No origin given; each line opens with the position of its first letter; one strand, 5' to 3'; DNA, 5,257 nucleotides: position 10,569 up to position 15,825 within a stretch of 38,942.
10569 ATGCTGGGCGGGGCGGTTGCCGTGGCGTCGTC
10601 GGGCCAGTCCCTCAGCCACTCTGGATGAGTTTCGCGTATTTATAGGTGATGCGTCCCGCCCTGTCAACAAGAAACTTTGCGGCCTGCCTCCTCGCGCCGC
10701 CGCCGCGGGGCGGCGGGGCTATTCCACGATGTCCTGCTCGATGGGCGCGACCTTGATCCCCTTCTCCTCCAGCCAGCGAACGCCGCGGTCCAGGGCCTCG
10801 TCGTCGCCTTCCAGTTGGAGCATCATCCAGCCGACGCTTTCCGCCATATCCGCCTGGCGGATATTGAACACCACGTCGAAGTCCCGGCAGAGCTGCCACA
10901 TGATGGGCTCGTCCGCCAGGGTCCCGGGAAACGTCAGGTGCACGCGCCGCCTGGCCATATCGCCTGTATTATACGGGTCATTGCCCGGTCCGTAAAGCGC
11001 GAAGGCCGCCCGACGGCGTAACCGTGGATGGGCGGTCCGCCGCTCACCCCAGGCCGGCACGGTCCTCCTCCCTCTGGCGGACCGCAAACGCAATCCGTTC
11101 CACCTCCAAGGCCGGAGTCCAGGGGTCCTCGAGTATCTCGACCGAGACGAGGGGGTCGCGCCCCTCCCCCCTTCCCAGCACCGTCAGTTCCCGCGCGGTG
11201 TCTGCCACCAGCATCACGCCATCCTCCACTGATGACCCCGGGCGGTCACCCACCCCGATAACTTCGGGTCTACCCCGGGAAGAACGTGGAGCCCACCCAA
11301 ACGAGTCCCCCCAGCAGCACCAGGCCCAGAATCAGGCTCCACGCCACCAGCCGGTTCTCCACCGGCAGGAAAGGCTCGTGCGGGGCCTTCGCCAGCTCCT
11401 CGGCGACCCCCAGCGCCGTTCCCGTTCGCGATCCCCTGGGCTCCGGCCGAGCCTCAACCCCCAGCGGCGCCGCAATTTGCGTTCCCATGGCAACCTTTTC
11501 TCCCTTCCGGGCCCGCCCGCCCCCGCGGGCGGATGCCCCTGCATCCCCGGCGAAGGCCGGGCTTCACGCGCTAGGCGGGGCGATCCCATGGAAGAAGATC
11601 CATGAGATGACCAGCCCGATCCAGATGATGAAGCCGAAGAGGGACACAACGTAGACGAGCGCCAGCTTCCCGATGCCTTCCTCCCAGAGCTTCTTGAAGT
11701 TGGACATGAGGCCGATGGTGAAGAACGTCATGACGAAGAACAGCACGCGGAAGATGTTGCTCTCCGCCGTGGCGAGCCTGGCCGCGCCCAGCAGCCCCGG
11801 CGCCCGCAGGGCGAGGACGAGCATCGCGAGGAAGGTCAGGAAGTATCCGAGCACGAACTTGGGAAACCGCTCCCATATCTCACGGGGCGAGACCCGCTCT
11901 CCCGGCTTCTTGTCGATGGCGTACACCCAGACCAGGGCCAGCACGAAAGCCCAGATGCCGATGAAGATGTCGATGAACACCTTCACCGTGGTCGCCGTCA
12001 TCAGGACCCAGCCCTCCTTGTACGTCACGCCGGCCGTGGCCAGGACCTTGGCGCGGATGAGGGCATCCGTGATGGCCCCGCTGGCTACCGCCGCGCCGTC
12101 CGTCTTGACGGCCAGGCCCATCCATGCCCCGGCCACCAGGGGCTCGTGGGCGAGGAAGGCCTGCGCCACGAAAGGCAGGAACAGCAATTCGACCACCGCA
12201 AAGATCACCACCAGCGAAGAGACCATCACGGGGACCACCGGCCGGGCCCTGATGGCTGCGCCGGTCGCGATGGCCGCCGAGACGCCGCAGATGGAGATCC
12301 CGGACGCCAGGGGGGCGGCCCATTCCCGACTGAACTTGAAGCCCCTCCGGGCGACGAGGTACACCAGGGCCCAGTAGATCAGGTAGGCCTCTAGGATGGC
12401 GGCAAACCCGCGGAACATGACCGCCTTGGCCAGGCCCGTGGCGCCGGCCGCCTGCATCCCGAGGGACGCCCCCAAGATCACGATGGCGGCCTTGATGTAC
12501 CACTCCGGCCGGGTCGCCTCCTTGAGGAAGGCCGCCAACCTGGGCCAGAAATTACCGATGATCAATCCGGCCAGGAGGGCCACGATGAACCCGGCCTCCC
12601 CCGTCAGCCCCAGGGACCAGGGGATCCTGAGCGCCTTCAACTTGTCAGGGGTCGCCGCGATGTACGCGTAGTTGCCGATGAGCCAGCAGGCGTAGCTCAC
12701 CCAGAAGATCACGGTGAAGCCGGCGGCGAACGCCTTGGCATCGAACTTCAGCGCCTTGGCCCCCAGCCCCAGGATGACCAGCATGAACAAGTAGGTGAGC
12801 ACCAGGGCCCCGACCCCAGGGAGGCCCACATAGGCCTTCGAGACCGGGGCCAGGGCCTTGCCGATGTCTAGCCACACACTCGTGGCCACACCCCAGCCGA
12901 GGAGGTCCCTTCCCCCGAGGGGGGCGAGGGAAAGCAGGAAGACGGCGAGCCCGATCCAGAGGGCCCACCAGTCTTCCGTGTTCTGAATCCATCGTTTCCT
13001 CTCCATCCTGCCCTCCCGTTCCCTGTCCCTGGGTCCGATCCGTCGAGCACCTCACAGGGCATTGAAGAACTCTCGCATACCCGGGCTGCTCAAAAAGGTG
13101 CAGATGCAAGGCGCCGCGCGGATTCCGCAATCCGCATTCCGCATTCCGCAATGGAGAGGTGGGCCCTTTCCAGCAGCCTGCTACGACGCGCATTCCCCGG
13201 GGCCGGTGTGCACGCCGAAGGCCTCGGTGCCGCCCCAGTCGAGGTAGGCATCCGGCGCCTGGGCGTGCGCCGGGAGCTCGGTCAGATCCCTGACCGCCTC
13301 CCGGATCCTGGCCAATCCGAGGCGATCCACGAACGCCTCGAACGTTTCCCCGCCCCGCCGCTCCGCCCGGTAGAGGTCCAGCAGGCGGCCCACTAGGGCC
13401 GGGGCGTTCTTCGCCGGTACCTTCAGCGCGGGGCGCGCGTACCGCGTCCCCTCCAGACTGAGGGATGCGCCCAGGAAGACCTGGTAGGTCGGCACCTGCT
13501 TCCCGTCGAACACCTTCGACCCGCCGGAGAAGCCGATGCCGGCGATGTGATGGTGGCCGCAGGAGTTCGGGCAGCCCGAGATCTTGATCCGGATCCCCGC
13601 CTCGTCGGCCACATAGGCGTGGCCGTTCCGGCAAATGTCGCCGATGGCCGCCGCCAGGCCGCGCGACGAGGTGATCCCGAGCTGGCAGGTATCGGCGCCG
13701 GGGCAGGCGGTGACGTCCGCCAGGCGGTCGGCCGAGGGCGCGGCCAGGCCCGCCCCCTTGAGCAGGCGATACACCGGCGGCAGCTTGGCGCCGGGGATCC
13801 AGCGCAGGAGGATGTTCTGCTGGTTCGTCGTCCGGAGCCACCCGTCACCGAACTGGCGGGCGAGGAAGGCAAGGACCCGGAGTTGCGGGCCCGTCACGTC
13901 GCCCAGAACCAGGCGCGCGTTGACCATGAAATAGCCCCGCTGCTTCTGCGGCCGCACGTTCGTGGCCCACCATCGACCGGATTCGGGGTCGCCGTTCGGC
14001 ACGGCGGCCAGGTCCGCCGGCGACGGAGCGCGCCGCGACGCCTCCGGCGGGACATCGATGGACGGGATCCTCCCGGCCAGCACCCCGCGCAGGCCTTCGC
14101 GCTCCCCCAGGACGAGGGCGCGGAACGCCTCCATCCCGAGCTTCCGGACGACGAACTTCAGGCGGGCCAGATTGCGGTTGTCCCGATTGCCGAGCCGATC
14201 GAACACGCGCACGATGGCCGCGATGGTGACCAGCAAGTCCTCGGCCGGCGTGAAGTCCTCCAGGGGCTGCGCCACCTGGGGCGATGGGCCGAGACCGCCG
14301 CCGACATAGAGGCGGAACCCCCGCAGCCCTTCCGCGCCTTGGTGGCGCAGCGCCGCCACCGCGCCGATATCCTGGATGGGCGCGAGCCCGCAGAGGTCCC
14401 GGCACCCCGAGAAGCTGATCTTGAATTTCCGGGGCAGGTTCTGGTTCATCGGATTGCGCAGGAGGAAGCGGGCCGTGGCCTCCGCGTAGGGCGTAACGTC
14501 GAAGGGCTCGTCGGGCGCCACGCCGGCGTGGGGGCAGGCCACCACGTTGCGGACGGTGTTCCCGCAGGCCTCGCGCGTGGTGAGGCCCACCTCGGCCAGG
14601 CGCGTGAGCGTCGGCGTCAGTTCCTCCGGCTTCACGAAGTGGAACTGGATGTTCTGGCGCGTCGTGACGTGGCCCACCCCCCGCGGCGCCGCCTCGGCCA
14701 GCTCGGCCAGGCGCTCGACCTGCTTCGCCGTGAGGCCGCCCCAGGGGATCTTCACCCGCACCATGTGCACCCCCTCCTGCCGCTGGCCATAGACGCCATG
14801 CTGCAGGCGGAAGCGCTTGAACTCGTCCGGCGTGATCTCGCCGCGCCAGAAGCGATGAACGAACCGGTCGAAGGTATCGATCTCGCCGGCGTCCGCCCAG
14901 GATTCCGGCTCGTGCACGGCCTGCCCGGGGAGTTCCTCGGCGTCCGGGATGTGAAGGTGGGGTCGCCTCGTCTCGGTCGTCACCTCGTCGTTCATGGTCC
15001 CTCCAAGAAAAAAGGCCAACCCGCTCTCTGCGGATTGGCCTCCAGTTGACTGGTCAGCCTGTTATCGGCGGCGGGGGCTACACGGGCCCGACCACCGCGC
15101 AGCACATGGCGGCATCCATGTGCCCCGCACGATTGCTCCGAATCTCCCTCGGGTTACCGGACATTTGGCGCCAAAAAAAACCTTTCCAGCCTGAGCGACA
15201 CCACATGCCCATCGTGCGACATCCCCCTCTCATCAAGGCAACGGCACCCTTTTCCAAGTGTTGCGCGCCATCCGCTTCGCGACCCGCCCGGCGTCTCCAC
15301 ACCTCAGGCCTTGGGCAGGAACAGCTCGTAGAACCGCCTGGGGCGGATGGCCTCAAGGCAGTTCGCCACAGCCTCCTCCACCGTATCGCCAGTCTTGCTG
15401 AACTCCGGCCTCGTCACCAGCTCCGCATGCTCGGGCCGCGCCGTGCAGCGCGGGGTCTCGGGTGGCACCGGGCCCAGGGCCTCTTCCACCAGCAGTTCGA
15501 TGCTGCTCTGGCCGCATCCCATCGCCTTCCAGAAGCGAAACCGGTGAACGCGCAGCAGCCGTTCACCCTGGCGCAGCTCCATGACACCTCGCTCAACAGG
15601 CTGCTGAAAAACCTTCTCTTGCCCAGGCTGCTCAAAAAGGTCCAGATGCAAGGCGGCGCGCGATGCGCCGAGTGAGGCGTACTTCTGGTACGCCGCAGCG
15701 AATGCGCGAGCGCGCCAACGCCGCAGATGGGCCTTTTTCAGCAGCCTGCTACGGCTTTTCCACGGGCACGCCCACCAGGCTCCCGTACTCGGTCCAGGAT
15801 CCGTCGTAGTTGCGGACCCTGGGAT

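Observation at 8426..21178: One co-directional ~12.7 kb sulfur-assimilation supercluster joins sulfite reductase to two protein-thiocarboxylate branches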

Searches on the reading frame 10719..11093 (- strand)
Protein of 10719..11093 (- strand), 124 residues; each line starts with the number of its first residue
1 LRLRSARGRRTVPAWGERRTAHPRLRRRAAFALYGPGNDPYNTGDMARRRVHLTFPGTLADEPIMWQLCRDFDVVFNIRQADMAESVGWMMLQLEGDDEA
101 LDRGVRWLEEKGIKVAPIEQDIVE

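Call 7: search_protein_families(library=pfam, proteins=[window:10719-11093:-], max_evalue=0.01)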
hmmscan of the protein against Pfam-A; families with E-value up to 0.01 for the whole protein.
window:10719-11093:- (124 aa): 1 family
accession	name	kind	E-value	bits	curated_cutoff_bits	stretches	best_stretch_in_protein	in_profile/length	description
PF09383.16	NIL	-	3.1e-19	69.1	24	1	49-115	1-71/73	NIL domain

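Call 9: search_protein_families(library=ncbifam, proteins=[window:10719-11093:-], max_evalue=0.001)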
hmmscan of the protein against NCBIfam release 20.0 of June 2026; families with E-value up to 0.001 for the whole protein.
window:10719-11093:- (124 aa): 1 family
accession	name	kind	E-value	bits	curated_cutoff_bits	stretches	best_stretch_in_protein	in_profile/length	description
TIGR02314.1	ABC_MetN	equivalog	2.3e-06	26.9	499.7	1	51-116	269-338/343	methionine ABC transporter ATP-binding protein MetN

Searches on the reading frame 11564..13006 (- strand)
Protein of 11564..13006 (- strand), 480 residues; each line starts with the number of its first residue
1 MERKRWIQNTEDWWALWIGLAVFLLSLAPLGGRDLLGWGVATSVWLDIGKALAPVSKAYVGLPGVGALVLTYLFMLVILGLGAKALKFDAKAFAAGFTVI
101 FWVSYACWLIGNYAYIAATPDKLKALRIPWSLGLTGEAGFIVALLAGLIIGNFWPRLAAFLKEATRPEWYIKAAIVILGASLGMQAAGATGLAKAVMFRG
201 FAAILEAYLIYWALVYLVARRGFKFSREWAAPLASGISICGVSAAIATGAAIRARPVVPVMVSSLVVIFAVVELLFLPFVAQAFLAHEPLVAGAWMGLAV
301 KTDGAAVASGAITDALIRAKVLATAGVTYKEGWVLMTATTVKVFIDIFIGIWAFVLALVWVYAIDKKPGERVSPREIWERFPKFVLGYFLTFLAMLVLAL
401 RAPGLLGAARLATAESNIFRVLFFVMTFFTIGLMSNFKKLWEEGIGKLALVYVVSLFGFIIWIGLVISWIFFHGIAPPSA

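Call 7: search_protein_families(library=pfam, proteins=[window:11564-13006:-], max_evalue=0.01)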
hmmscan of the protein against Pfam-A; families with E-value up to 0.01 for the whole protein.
window:11564-13006:- (480 aa): 1 family
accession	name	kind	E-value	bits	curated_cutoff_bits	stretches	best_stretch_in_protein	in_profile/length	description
PF03601.19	Cons_hypoth698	-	3.8e-20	72.5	24.5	1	141-447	30-300/304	Conserved hypothetical protein 698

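Call 8: search_protein_families(library=ncbifam, proteins=[window:11564-13006:-], max_evalue=0.001)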
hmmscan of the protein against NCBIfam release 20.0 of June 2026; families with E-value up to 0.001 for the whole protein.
window:11564-13006:- (480 aa): 1 family
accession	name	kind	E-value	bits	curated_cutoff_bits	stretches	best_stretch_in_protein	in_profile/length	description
TIGR00698.1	TIGR00698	subfamily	2.2e-07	30.4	232.6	1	140-325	34-217/335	YeiH family putative sulfate export transporter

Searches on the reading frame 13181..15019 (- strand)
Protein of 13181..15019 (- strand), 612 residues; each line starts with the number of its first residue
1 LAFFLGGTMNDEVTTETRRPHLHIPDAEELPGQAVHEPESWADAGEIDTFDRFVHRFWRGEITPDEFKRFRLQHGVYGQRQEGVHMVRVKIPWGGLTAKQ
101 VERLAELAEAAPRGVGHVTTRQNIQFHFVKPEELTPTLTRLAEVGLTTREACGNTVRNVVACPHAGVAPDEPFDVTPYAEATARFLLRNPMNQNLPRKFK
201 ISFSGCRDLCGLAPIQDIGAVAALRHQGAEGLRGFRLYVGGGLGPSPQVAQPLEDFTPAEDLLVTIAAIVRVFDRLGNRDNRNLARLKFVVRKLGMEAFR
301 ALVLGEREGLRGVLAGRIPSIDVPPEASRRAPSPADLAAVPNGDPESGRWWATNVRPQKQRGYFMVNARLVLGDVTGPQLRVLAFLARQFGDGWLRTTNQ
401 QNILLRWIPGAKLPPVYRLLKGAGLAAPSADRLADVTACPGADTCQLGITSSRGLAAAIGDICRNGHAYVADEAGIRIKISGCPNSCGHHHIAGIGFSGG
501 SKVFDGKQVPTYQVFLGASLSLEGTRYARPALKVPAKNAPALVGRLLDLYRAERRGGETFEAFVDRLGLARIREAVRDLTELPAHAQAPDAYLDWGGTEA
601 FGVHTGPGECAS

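Call 6: search_protein_families(library=pfam, proteins=[window:13181-15019:-], max_evalue=0.01)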
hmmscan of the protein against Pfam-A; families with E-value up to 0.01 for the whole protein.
window:13181-15019:- (612 aa): 2 families
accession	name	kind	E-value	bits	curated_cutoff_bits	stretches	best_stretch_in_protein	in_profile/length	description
PF01077.27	NIR_SIR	-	3e-59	199.4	27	2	152-307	1-153/158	Nitrite and sulphite reductase 4Fe-4S domain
PF03460.22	NIR_SIR_ferr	-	1.5e-37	127.6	24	2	77-144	1-69/69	Nitrite/Sulfite reductase ferredoxin-like half domain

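Call 8: search_protein_families(library=ncbifam, proteins=[window:13181-15019:-], max_evalue=0.001)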
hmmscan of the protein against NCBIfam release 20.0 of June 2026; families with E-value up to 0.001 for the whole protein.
window:13181-15019:- (612 aa): 11 families
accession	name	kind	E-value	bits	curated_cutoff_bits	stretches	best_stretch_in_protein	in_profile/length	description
NF007126.0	PRK09567.1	equivalog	9.1e-81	271.8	523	1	13-577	43-588/595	NirA family protein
NF007125.0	PRK09566.1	equivalog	2.5e-60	204.4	594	2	67-303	48-286/513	ferredoxin--nitrite reductase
NF010029.0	PRK13504.1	equivalog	1.1e-50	172.6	457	3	382-576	382-568/575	NADPH-dependent assimilatory sulfite reductase hemoprotein subunit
TIGR02435.1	CobG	equivalog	3.5e-47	161.2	234.8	1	85-499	18-383/388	precorrin-3B synthase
TIGR02042.1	sir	equivalog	5.9e-40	136.9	731.5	3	395-576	402-578/581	sulfite reductase, ferredoxin dependent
TIGR02041.1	CysI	equivalog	5e-31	107.8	756.55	3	389-569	366-540/541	assimilatory sulfite reductase (NADPH) hemoprotein subunit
TIGR02374.1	nitri_red_nirB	equivalog_domain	3.3e-22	78.7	578.35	2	81-317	556-775/794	nitrite reductase large subunit NirB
TIGR02066.1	dsrB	equivalog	2.2e-17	63.1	341.5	2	82-223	28-168/341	dissimilatory-type sulfite reductase subunit beta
TIGR02912.1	sulfite_red_C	equivalog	2.7e-16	59.4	324.1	2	80-222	16-160/314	sulfite reductase subunit C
NF011565.0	PRK14989.1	subfamily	2.8e-08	32.3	883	0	360-491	561-689/847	nitrite reductase large subunit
TIGR02064.1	dsrA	equivalog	3.4e-05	22.9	392.85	0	82-214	79-212/402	dissimilatory-type sulfite reductase subunit alpha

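Call 52: search_solved_structures(query=window:13181-14995:-, max_evalue=1e-10, show_alignments=1)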
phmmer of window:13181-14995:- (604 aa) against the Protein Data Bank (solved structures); distinct sequences matched with E-value up to 1e-10: 18.
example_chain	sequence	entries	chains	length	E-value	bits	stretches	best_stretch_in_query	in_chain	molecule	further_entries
3b0h_A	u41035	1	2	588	4.2e-49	170.7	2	66-296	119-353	Nitrite reductase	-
3b0l_A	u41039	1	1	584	1.5e-48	168.9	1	66-515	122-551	Nitrite reductase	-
3vlx_A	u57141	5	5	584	5.1e-48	167.1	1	66-515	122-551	Nitrite reductase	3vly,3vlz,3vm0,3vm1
3b0m_A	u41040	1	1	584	1.8e-47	165.3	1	66-515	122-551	Nitrite reductase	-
3b0j_A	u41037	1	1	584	1.8e-47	165.3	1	66-515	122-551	Nitrite reductase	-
3b0g_A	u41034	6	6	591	1.9e-47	165.2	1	66-517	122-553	Nitrite reductase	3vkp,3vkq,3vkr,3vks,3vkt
3b0n_A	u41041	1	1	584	2.5e-47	164.8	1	66-515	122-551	Nitrite reductase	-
1zj8_A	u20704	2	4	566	1e-45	159.5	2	76-300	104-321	Probable ferredoxin-dependent nitrite reductase NirA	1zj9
2akj_A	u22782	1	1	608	2.7e-42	148.2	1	73-536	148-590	Ferredoxin--nitrite reductase, chloroplast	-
5h8v_A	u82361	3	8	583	8e-33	116.9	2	372-576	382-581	Sulfite reductase [ferredoxin], chloroplastic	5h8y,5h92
6c3x_A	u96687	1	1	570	1.2e-22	83.3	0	376-571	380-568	Sulfite reductase [NADPH] hemoprotein beta-component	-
6c3m_A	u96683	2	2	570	8.2e-22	80.5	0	376-571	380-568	Sulfite reductase [NADPH] hemoprotein beta-component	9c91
6c3z_A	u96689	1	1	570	8.3e-22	80.5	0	376-571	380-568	Sulfite reductase [NADPH] hemoprotein beta-component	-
1aop_A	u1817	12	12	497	8.7e-22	80.5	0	376-571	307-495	SULFITE REDUCTASE HEMOPROTEIN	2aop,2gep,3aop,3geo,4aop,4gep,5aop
6c3y_A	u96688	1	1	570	1.3e-21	79.9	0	376-571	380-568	Sulfite reductase [NADPH] hemoprotein beta-component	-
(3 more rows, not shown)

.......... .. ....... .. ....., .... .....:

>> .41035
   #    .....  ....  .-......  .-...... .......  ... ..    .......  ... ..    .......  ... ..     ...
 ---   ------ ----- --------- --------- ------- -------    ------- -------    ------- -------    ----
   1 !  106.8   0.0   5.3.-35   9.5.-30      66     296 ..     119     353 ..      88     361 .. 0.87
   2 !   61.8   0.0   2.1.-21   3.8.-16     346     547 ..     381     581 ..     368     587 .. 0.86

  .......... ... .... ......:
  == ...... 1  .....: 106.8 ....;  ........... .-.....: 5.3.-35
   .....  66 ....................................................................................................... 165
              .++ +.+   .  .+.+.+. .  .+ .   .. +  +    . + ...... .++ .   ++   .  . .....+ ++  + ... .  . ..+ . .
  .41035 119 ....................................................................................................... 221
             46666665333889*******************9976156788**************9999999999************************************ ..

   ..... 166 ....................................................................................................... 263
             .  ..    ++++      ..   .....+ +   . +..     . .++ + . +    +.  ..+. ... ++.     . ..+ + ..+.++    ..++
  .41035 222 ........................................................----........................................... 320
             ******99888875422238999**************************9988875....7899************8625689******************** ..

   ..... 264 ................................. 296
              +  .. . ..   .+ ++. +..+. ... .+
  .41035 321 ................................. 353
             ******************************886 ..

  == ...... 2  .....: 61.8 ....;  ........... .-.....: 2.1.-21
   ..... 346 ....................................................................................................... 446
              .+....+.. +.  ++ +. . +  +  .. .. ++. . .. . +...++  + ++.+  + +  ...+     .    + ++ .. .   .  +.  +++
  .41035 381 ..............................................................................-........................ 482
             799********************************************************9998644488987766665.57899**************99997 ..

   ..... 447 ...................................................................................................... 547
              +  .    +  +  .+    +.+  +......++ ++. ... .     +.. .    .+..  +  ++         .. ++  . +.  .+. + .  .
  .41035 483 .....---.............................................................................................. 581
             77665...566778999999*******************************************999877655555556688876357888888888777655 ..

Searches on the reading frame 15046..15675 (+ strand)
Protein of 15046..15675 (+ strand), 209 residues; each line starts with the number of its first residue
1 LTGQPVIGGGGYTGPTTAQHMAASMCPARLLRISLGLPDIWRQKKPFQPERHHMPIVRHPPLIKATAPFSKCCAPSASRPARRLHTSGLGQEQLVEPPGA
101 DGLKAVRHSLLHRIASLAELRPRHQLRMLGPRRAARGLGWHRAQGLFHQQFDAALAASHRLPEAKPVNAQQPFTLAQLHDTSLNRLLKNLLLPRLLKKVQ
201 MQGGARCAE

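Call 33: search_protein_families(library=pfam, proteins=[window:15046-15675:+], max_evalue=0.01)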
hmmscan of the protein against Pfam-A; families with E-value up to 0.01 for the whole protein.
window:15046-15675:+ (209 aa): 0 families
